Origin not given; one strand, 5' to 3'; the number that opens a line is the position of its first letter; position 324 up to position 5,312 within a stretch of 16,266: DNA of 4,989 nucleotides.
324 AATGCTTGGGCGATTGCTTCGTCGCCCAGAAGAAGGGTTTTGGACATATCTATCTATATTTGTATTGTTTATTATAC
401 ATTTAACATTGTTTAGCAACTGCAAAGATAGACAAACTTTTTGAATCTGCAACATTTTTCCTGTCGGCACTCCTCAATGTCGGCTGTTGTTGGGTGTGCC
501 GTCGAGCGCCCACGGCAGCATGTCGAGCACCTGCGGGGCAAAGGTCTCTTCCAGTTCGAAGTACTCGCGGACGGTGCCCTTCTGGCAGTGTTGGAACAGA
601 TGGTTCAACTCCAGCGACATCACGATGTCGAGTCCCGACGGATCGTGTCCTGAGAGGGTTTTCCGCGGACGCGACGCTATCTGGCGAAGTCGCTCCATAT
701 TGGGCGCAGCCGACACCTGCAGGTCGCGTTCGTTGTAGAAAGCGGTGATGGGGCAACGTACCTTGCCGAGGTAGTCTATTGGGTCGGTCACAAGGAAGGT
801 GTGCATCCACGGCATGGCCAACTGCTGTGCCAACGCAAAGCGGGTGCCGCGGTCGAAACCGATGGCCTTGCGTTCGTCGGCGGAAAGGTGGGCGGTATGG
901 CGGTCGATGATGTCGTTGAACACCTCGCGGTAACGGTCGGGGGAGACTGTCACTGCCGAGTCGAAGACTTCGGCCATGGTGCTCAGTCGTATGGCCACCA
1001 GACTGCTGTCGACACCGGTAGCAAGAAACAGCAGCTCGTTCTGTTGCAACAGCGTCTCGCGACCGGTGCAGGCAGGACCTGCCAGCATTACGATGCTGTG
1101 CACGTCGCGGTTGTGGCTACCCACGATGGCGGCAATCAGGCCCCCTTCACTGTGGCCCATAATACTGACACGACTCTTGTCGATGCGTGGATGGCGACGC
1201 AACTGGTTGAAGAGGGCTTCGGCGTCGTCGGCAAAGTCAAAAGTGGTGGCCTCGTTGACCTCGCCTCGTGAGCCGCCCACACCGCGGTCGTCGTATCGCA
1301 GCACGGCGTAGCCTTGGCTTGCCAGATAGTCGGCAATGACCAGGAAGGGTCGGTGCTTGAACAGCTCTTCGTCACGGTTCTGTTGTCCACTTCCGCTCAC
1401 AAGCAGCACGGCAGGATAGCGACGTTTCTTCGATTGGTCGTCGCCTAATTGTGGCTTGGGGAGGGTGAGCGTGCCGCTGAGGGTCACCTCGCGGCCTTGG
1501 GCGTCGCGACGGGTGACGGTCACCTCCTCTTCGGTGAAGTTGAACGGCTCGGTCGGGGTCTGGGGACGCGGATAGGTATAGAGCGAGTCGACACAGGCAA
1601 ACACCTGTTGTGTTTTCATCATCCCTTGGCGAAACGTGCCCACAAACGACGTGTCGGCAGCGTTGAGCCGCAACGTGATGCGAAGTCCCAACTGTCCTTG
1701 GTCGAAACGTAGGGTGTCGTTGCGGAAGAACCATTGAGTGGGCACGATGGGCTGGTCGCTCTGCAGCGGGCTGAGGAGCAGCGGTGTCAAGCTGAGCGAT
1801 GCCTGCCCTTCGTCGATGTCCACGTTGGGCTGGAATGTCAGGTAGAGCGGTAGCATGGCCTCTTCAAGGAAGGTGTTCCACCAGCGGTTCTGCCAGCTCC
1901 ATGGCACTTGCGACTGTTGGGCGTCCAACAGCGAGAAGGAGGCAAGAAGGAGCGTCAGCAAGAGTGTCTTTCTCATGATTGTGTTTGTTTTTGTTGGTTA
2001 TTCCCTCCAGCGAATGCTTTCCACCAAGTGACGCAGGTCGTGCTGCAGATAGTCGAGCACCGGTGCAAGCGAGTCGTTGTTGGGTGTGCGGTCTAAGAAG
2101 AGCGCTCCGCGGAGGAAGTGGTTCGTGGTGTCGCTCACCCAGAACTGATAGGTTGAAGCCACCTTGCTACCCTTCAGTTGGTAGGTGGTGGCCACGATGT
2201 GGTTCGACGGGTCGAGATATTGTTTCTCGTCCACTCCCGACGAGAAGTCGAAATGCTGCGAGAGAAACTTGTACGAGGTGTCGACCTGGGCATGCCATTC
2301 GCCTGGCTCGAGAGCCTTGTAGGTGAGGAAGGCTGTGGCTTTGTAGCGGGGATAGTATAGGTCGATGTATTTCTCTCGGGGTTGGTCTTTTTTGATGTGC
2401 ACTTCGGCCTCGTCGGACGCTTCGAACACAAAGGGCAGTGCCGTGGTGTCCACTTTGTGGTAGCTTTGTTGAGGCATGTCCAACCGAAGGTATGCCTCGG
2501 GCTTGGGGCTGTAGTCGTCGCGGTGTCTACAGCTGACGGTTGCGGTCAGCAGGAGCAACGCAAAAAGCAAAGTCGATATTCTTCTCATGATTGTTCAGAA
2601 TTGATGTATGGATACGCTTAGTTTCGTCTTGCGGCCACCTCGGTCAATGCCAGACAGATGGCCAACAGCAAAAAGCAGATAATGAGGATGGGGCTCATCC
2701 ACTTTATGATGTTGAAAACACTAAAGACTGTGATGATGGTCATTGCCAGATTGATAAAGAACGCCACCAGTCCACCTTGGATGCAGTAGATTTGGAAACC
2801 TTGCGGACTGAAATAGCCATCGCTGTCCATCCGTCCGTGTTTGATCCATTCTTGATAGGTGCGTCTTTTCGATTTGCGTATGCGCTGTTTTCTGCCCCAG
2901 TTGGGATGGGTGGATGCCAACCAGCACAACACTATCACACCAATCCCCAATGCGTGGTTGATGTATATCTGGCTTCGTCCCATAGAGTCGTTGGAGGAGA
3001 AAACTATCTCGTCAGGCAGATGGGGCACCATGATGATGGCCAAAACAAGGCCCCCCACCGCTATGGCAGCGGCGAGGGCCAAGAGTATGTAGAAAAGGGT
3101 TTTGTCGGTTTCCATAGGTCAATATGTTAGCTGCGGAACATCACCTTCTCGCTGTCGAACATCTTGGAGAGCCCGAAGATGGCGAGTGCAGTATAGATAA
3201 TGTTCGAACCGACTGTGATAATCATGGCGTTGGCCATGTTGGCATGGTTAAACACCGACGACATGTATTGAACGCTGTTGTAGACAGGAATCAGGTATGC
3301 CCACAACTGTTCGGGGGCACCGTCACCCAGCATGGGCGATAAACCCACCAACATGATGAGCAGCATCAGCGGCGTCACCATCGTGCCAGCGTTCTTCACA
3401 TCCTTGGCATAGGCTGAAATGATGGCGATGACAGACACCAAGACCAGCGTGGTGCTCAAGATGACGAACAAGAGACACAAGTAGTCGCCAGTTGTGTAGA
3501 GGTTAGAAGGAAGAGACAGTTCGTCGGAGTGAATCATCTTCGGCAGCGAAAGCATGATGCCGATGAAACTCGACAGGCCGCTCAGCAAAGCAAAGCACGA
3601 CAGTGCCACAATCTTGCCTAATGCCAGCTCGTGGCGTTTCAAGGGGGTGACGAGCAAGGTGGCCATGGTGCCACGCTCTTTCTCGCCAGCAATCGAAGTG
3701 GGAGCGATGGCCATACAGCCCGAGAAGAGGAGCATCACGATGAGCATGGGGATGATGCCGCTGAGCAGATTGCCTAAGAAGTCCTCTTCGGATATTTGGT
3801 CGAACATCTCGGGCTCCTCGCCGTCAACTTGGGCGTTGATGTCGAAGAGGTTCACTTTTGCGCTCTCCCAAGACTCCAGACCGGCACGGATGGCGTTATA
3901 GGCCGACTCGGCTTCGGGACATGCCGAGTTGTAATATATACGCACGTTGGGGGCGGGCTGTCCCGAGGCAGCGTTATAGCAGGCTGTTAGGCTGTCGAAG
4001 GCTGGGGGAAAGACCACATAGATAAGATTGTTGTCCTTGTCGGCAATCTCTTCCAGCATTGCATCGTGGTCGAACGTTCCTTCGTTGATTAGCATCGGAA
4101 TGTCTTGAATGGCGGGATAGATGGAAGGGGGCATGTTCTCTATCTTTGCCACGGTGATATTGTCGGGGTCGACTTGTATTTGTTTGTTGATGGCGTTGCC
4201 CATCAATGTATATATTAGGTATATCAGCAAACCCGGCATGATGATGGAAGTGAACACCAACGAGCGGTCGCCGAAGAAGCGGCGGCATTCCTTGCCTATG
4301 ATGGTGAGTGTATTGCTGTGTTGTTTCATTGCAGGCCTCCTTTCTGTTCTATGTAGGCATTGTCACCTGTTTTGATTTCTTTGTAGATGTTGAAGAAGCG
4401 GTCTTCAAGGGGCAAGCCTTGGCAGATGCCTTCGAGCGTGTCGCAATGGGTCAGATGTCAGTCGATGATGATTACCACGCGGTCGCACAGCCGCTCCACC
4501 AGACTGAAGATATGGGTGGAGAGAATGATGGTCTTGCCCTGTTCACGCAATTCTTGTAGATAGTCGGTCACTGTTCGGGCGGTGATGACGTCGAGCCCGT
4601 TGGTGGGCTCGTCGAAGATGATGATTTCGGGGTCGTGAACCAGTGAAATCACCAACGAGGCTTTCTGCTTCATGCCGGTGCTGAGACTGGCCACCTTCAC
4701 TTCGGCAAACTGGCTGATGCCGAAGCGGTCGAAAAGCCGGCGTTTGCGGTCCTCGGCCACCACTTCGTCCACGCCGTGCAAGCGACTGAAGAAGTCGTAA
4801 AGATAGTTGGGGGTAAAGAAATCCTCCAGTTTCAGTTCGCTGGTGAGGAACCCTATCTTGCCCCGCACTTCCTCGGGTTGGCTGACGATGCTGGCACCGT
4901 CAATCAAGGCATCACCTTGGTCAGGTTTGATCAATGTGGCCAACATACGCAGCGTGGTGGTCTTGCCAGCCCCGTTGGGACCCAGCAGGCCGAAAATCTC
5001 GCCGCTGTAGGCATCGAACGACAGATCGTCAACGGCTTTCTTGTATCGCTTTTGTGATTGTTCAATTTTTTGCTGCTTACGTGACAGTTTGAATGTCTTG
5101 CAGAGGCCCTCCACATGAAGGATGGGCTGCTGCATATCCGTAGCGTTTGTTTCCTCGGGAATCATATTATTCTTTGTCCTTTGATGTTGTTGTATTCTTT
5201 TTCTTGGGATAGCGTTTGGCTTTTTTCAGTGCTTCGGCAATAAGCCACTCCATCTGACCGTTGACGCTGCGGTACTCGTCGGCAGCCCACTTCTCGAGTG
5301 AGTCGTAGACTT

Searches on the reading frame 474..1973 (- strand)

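Call 62: search_protein_families(library=pfam, proteins=[window:474-1973:-], max_evalue=0.0001)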
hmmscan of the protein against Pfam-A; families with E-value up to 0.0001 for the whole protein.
window:474-1973:- (499 aa): 6 families
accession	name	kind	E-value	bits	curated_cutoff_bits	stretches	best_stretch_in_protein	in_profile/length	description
PF12146.15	Hydrolase_4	-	5.9e-16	58.9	27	1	213-317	23-125/239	Serine aminopeptidase, S33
PF00561.26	Abhydrolase_1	-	2.8e-10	40.7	25.8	1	188-312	2-117/245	alpha/beta hydrolase fold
PF12697.13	Abhydrolase_6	-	4.2e-08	34.6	26.3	1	189-346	1-145/217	Alpha/beta hydrolase family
PF02129.25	Peptidase_S15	-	5.3e-07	30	23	1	169-300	9-129/262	X-Pro dipeptidyl-peptidase (S15 family)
PF08840.17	BAAT_C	-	6.6e-06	26.8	20.9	1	256-315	11-69/210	BAAT / Acyl-CoA thioester hydrolase C terminal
PF00326.27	Peptidase_S9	-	8.3e-05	22.6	22.6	0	215-300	8-97/213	Prolyl oligopeptidase family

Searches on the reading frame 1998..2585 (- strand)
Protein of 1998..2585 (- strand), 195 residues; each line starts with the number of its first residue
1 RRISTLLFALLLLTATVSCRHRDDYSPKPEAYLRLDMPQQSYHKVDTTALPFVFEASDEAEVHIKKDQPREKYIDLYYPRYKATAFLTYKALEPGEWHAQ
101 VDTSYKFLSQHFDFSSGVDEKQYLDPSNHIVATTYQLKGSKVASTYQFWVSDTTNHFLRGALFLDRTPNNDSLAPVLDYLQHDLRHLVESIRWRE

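Call 62: search_protein_families(library=pfam, proteins=[window:1998-2585:-], max_evalue=0.0001)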
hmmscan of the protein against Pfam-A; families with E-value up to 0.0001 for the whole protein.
window:1998-2585:- (195 aa): 1 family
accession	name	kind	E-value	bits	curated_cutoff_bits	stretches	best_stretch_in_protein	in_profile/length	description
PF25593.1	GldD_lipo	-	3.1e-48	164.3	27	1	23-193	2-170/170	Gliding motility lipoprotein GldD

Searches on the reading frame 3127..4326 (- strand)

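Call 62: search_protein_families(library=pfam, proteins=[window:3127-4326:-], max_evalue=0.0001)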
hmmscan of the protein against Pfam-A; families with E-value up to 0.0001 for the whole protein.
window:3127-4326:- (399 aa): 4 families
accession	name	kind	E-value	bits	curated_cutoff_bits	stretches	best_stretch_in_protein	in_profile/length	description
PF12698.13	ABC2_membrane_3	-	2.6e-22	79.8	31.6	1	21-383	1-346/347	ABC-2 family transporter protein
PF12679.13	ABC2_membrane_2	-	1.4e-19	70.9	27.2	1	7-355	1-239/283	ABC-2 family transporter protein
PF01061.29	ABC2_membrane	-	1.6e-11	44.6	26.9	1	187-328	51-177/211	ABC-2 type transporter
PF12730.13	ABC2_membrane_4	-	1.5e-05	25.5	27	1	193-300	53-159/179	ABC-2 family transporter protein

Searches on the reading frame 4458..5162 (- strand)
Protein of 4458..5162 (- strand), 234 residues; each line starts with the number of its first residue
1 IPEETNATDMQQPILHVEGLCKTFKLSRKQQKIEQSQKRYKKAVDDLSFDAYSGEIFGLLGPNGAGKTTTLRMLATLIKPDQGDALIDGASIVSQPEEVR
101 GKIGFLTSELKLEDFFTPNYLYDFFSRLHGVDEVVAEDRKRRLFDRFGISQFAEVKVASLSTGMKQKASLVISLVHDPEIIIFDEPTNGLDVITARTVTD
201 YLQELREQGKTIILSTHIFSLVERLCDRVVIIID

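Call 62: search_protein_families(library=pfam, proteins=[window:4458-5162:-], max_evalue=0.0001)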
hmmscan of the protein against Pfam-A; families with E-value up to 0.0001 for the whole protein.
window:4458-5162:- (234 aa): 2 families
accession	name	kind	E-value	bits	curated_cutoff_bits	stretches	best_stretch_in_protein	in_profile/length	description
PF00005.33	ABC_tran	-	4.4e-28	99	25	1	45-188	2-137/137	ABC transporter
PF13304.12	AAA_21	-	3.8e-13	50.6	27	1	154-218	232-299/304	AAA domain, putative AbiEii toxin, Type IV TA system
